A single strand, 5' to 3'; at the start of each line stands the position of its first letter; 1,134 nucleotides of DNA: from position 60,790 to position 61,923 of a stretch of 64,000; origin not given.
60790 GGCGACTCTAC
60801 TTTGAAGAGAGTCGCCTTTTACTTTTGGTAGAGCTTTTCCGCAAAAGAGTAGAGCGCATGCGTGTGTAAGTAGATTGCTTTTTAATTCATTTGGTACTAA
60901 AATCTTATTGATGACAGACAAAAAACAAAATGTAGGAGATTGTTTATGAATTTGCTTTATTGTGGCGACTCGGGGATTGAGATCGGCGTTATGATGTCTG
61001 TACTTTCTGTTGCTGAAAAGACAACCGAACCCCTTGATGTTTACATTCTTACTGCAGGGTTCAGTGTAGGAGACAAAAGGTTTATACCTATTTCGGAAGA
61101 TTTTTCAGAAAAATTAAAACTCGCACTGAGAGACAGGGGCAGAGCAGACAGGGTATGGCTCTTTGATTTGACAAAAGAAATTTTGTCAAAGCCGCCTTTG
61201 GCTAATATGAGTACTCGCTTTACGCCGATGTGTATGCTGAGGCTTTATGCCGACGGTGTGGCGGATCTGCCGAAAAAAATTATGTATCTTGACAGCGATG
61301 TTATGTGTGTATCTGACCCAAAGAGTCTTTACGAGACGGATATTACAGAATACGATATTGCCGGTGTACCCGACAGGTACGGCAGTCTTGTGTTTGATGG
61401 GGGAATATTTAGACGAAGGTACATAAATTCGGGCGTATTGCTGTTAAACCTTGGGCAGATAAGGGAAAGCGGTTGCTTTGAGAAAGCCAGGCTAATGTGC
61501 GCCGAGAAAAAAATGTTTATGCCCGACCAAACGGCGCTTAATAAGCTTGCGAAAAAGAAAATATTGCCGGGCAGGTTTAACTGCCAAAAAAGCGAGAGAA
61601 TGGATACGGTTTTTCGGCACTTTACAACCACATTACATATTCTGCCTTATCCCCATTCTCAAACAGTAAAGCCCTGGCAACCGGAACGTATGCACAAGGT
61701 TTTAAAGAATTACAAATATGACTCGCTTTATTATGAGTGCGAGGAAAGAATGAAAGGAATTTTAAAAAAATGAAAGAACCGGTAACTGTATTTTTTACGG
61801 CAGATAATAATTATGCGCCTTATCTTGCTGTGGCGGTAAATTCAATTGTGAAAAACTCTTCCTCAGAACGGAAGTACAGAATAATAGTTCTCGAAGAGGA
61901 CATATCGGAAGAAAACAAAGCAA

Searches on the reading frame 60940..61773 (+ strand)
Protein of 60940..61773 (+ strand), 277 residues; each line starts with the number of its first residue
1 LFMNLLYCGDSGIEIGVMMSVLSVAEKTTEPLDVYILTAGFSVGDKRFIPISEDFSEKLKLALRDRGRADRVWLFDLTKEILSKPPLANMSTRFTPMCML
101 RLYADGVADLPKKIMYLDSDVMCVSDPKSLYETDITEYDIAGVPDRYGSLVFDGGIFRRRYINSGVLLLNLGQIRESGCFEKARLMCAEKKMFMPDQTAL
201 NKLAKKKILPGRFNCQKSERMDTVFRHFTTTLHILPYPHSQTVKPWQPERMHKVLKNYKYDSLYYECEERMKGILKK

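Call 82: search_protein_families(library=pfam, proteins=[window:60940-61773:+], max_evalue=0.0001)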
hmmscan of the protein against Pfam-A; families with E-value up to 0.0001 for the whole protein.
window:60940-61773:+ (277 aa): 1 family
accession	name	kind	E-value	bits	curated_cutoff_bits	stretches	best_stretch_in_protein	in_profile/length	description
PF01501.26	Glyco_transf_8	-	1.2e-14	54.9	24.3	1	8-247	5-250/253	Glycosyl transferase family 8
